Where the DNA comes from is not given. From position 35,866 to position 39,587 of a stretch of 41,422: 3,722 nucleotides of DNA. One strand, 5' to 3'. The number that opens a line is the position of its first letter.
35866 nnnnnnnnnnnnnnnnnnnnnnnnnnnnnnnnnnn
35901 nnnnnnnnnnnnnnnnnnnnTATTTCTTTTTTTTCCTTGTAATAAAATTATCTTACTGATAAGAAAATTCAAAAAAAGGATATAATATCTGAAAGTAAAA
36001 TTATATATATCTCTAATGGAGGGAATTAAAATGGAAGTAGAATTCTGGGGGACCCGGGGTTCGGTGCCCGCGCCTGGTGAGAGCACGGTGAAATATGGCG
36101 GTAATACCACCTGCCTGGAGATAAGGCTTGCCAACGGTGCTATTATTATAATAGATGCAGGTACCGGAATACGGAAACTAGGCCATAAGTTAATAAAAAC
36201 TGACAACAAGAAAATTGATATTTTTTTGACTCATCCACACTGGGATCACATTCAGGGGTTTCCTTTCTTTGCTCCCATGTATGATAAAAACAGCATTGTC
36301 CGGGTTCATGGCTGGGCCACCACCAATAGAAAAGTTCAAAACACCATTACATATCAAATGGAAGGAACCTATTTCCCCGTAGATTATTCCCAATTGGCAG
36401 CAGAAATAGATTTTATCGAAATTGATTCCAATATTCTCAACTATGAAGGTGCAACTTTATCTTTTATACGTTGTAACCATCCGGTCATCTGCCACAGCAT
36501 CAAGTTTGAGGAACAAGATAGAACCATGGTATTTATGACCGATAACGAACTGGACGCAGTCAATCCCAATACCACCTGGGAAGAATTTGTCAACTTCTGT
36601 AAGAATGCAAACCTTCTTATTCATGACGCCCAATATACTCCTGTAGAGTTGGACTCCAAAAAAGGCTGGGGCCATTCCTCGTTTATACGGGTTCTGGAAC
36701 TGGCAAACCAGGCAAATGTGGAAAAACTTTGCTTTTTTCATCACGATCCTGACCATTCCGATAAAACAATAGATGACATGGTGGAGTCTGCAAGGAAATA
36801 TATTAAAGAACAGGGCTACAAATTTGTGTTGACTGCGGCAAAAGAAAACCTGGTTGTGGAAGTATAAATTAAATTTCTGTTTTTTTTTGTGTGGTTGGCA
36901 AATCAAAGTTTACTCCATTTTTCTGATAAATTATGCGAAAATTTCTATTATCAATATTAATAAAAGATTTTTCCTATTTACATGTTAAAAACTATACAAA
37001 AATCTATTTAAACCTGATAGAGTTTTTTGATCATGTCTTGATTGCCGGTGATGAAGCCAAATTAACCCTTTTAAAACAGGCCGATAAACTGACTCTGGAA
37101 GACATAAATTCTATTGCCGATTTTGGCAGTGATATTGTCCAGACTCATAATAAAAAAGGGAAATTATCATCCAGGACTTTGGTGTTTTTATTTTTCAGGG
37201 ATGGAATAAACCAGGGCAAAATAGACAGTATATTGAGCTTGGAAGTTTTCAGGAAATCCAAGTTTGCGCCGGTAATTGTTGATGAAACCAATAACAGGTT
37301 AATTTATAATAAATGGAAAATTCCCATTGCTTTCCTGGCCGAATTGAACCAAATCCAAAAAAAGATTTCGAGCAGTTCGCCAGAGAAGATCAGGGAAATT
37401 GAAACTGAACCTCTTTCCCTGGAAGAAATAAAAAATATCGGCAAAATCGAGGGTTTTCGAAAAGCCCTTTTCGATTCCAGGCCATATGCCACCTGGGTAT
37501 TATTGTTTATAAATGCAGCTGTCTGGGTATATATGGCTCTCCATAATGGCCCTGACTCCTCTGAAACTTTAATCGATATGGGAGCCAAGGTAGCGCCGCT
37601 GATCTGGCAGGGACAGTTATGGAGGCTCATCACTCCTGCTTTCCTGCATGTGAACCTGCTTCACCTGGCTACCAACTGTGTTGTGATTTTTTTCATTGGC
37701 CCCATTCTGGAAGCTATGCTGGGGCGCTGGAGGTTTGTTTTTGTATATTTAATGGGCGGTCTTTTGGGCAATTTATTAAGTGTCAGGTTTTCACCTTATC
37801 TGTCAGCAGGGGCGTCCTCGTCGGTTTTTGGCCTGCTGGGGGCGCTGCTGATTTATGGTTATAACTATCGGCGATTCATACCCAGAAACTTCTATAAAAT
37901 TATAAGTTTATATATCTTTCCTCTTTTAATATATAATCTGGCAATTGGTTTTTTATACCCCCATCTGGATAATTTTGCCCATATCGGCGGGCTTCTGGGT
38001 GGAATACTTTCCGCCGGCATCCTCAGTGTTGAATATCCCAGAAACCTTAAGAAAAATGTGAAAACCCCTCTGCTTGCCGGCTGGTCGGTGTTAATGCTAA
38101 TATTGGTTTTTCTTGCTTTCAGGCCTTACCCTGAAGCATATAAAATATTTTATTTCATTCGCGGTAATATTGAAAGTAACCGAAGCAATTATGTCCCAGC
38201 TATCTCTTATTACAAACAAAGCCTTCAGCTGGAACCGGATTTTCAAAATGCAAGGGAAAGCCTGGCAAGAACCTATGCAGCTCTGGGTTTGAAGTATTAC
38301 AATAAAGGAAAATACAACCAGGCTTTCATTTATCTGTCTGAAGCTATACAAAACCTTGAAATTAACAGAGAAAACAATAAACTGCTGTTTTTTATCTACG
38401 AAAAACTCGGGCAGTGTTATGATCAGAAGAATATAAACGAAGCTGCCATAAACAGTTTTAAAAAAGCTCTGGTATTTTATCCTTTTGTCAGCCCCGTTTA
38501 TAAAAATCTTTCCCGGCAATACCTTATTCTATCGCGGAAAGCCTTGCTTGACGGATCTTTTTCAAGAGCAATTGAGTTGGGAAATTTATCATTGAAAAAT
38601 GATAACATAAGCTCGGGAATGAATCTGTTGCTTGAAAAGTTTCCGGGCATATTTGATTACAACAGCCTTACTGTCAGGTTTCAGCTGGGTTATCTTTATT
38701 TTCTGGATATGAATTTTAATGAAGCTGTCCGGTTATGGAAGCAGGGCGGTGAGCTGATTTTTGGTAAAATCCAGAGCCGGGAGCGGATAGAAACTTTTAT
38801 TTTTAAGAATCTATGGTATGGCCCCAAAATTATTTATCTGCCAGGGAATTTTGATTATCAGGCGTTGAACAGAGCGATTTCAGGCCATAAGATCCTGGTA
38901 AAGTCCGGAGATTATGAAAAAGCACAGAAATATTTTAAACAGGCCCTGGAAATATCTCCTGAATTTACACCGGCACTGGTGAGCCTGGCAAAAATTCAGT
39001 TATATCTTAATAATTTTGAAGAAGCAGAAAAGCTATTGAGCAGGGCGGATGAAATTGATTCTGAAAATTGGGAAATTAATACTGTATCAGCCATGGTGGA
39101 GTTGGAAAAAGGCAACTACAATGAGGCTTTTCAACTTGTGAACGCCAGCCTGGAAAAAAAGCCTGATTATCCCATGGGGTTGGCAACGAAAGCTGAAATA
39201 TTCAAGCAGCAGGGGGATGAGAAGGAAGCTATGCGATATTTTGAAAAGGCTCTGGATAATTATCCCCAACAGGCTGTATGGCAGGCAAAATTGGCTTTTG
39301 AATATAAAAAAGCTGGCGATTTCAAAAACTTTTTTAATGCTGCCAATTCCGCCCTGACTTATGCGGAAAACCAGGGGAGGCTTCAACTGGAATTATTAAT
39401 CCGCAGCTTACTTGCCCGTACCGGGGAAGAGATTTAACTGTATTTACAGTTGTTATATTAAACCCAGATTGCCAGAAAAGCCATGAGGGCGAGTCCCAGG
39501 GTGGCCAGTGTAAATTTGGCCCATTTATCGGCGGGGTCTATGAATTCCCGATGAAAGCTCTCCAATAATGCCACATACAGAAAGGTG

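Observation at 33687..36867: A WYL-domain ligand-sensing regulator, a GAF-HD-GYP phosphodiesterase and an MBL-fold hydrolase are clustered, forming a candidate nucleotide-second-messenger module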

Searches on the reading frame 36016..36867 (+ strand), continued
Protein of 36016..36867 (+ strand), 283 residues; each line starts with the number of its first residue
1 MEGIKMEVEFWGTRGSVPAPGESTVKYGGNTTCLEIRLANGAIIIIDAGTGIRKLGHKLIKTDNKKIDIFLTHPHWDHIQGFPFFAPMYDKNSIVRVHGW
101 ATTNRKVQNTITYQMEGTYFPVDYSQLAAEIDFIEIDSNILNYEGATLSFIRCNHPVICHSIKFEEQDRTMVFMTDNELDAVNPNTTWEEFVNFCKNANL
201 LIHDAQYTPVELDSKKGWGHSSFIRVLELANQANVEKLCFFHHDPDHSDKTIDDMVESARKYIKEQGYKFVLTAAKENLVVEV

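Call 69: search_protein_families(library=pfam, proteins=[window:36031-36867:+, L007:10001-10831:+, L016:9977-10858:+, L009:6667-7566:+], max_evalue=10)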
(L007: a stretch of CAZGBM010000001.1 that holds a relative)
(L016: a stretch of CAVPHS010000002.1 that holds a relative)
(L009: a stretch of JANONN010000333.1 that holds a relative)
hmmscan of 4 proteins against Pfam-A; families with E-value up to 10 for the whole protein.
window:36031-36867:+ (278 aa): 3 families
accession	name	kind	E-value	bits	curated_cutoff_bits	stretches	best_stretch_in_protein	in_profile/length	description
PF12706.13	Lactamase_B_2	-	2.4e-12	47.3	27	1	39-238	3-200/200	Beta-lactamase superfamily domain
PF00753.33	Lactamase_B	-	2e-07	31.6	22.7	1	24-107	4-90/196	Metallo-beta-lactamase superfamily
PF21484.3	Chp1-like_PIN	-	0.13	12.6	27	1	228-268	42-82/148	Chromo domain-containing protein 1-like, PIN domain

L007:10001-10831:+ (276 aa): 3 families
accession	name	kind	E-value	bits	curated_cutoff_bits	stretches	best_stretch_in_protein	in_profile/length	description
PF12706.13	Lactamase_B_2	-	8.4e-16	58.6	27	1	38-239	2-200/200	Beta-lactamase superfamily domain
PF00753.33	Lactamase_B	-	5.4e-06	26.9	22.7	1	25-85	7-68/196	Metallo-beta-lactamase superfamily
PF13483.12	Lactamase_B_3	-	0.022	15.2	24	1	145-251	18-123/160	Beta-lactamase superfamily domain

L016:9977-10858:+ (293 aa): 2 families
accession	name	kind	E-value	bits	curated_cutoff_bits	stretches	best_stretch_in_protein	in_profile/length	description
PF12706.13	Lactamase_B_2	-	6.2e-21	75.3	27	1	45-253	3-200/200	Beta-lactamase superfamily domain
PF00753.33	Lactamase_B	-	1.6e-06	28.6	22.7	1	29-90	3-65/196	Metallo-beta-lactamase superfamily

L009:6667-7566:+ (299 aa): 3 families
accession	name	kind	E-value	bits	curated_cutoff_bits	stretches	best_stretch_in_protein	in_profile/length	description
PF12706.13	Lactamase_B_2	-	6e-19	68.9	27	2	39-196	3-165/200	Beta-lactamase superfamily domain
PF00753.33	Lactamase_B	-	4.5e-05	23.9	22.7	1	25-85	5-67/196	Metallo-beta-lactamase superfamily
PF11372.14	DUF3173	-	0.13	12.6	25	1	268-286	18-36/58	Domain of unknown function (DUF3173)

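Call 79: find_encoding_contigs(protein=P0009, flank=7000, max_places=1)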
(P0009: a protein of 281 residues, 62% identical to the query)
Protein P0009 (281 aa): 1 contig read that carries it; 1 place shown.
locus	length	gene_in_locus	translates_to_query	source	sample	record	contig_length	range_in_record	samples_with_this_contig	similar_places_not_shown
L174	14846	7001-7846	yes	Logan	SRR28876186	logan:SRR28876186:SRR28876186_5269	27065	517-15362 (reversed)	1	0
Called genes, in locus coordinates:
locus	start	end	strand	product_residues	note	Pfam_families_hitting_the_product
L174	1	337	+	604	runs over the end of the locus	PF02310:B12-binding, PF04055:Radical_SAM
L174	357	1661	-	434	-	-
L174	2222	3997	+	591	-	PF00672:HAMP, PF00989:PAS (weak), PF08448:PAS_4 (weak), PF13426:PAS_9 (faint), PF00512:HisKA, PF02518:HATPase_c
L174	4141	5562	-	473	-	-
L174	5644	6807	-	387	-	PF01590:GAF, PF13492:GAF_3 (weak), PF13487:HD_5, PF01966:HD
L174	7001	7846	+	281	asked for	PF23023:Anti-Pycsar_Apyc1, PF00753:Lactamase_B (weak), PF12706:Lactamase_B_2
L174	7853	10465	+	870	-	PF01326:PPDK_N, PF00391:PEP-utilizers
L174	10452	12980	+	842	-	PF01694:Rhomboid, PF13374:TPR_10 (faint), PF24575:TPR_Slam (faint), PF00515:TPR_1 (faint), PF07719:TPR_2 (faint), PF13181:TPR_8 (faint), PF13414:TPR_11 (faint), PF14559:TPR_19 (weak), +8 more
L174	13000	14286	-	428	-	PF00375:SDF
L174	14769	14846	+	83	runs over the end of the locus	-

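Call 80: find_encoding_contigs(protein=P0007, flank=7000, max_places=1)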
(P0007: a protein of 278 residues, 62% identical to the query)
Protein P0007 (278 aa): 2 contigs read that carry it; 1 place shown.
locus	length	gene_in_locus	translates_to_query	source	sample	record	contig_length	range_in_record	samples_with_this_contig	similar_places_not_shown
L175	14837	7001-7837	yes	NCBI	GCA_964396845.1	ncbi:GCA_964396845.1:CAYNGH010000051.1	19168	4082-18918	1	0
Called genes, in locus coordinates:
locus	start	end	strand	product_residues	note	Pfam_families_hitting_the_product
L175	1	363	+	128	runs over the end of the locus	PF03551:PadR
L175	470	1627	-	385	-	PF00246:Peptidase_M14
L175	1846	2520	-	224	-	-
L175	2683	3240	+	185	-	PF12796:Ank_2, PF13857:Ank_5, PF12796:Ank_2, PF13637:Ank_4, PF13857:Ank_5, PF00023:Ank, PF13606:Ank_3 (weak)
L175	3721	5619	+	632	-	PF01739:CheR, PF00515:TPR_1 (faint), PF13432:TPR_16 (faint), PF14559:TPR_19 (faint)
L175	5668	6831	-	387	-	PF01590:GAF, PF13492:GAF_3 (weak), PF13487:HD_5, PF01966:HD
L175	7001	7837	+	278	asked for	PF23023:Anti-Pycsar_Apyc1 (weak), PF00753:Lactamase_B (weak), PF12706:Lactamase_B_2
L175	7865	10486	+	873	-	PF01326:PPDK_N, PF27448:Rph_4th (weak), PF00391:PEP-utilizers (faint)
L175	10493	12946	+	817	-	PF01694:Rhomboid, PF13176:TPR_7 (faint), PF13181:TPR_8 (faint), PF00515:TPR_1 (faint), PF07719:TPR_2 (faint), PF18768:RNPP_C (weak), PF14559:TPR_19 (weak), PF13432:TPR_16 (weak), +9 more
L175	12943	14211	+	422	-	PF13367:PrsW-protease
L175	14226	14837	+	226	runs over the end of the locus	PF01135:PCMT, PF13847:Methyltransf_31 (weak), PF13649:Methyltransf_25 (faint)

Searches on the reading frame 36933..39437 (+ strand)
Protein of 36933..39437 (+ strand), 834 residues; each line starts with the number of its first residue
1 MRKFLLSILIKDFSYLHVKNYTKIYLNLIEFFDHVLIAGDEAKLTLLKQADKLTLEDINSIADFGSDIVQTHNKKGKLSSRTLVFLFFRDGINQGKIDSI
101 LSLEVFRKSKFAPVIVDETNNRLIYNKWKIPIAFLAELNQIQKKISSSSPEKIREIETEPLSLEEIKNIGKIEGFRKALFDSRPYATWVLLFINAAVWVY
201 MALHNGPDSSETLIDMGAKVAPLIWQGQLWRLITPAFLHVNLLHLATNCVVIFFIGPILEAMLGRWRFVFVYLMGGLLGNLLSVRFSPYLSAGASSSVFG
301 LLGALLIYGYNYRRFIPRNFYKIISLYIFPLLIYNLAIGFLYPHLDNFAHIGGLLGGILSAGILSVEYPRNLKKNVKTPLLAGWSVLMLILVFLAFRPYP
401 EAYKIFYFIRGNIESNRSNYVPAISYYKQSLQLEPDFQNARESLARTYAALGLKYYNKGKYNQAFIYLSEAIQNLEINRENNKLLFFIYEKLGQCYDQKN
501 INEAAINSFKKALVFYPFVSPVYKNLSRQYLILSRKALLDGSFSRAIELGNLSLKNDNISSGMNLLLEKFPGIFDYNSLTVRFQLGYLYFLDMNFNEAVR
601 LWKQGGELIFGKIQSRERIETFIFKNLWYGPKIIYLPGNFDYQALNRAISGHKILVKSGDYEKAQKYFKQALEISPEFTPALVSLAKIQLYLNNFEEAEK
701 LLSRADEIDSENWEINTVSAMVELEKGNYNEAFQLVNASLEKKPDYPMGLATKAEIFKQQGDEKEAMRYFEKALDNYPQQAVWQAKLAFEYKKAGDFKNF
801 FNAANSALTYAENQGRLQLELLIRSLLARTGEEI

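Call 3: search_protein_families(library=pfam, proteins=[window:36933-39437:+], max_evalue=0.01)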
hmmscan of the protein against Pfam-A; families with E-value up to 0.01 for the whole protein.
window:36933-39437:+ (834 aa): 33 families (the best 25 are shown)
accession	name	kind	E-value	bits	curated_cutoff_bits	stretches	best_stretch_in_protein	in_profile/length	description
PF01694.28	Rhomboid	-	1.2e-33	116.8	22.6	1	227-364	2-140/143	Rhomboid domain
PF07719.23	TPR_2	-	1.6e-25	87.5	27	2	654-677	10-33/34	Tetratricopeptide repeat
PF00515.34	TPR_1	-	5.4e-23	80.3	27.8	2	655-678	11-34/34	Tetratricopeptide repeat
PF14559.12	TPR_19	-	7.4e-23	81.1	25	2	655-709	1-55/68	Tetratricopeptide repeat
PF13181.12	TPR_8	-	1.4e-18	65.8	25.7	2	654-677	10-33/34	Tetratricopeptide repeat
PF13424.12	TPR_12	-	4.4e-18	65.7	30.1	4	655-705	13-71/77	Tetratricopeptide repeat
PF13428.12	TPR_14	-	4.5e-16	58.2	23.5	1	750-788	4-42/44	Tetratricopeptide repeat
PF13432.12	TPR_16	-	7.7e-14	52.3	32.7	3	655-710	7-62/65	Tetratricopeptide repeat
PF24575.1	TPR_Slam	-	5.4e-12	46.5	35.2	0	409-448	52-91/104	Surface lipoprotein assembly modifier, N-terminal TPR repeats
PF13176.12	TPR_7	-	2.2e-11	43.3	27.9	0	654-676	8-30/36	Tetratricopeptide repeat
PF13431.12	TPR_17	-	2.2e-09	37.3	24.4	0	667-699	1-33/34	Tetratricopeptide repeat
PF23914.1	TPR_CcmH_CycH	-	1.2e-07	32.1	42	1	654-735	59-143/158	Cytochrome c-type biogenesis protein H TPR domain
PF12569.14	NatA_aux_su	-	3.7e-07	29.9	33.3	2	658-736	205-283/515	N-terminal acetyltransferase A, auxiliary subunit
PF13174.12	TPR_6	-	6.9e-07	30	26.3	0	754-779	7-32/33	Tetratricopeptide repeat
PF25064.1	ARM_TT21_5th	-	9.7e-07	29.5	27.8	1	655-738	11-97/117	TT21 fifth ARM repeats domain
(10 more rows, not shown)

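Call 4: search_protein_families(library=ncbifam, proteins=[window:36933-39437:+], max_evalue=0.01)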
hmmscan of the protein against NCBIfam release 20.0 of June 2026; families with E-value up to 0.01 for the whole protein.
window:36933-39437:+ (834 aa): 34 families (the best 25 are shown)
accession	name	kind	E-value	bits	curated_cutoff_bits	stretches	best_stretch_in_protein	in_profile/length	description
TIGR02917.1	PEP_TPR_lipo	equivalog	3.2e-21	74.9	312.2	2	654-744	474-564/899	XrtA/PEP-CTERM system TPR-repeat protein PrsT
TIGR02521.1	type_IV_pilW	equivalog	1.4e-16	60.8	154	3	655-705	145-195/234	type IV pilus biogenesis/stability protein PilW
NF040959.1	MamA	equivalog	2.3e-15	56.6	200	2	655-799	47-191/204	magnetosome protein MamA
TIGR04239.1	rhombo_GlpG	equivalog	1.9e-13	50.8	250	1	187-363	97-267/271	rhomboid family intramembrane serine protease GlpG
NF033758.1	gliding_GltE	equivalog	2.8e-13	49.6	225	2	654-712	231-289/411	adventurous gliding motility TPR repeat lipoprotein GltE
NF033762.1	social_mot_Tgl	equivalog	1.1e-12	47.8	225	2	661-785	82-208/252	social motility TPR repeat lipoprotein Tgl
NF002725.1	PRK02603.1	equivalog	1.1e-11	45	143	2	406-513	37-140/173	photosystem I assembly protein Ycf3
NF008155.0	PRK10907.1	equivalog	8.1e-11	41.8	335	1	186-361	96-265/276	rhomboid family intramembrane serine protease GlpG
NF033920.0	C39_PA2778_fam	equivalog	3.8e-09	36.3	150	1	706-811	148-254/255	PA2778 family cysteine peptidase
NF052415.1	T3SS_chap_SctY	equivalog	4.2e-09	36.9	70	1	680-774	7-104/106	type III secretion apparatus assembly chaperone SctY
TIGR03902.1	rhom_GG_sort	equivalog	8.5e-09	35.5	84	1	224-308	11-97/154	rhombosortase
NF053779.1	BT3442_fam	equivalog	1.4e-08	33.9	940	2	448-512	105-168/563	BT3442 family protein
NF008757.0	PRK11788.1-5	equivalog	4e-08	32.8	363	1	657-791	192-326/388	lipopolysaccharide assembly protein LapB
TIGR04510.1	mod_pep_cyc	subfamily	4.1e-06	25.6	400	1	655-708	408-461/814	putative peptide modification system cyclase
NF047507.1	TPR_BatC_Lepto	exception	6.5e-06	25.8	175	0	693-791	38-138/214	TPR repeat-containing protein BatC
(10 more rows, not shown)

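Call 32: search_protein_families(library=padloc, proteins=[window:36933-39437:+], max_evalue=0.01)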
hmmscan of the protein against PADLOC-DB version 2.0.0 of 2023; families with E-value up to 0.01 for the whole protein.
window:36933-39437:+ (834 aa): 3 families
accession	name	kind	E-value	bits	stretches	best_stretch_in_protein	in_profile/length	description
PDLC01169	TPR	-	4.2e-05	21.1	1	410-504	115-207/252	TPR repeats containing protein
PDLC01172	TPR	-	0.00069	16.5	0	654-748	336-436/448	TPR repeats containing protein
PDLC01171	TPR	-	0.0016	15.5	0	658-737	266-346/504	TPR repeats containing protein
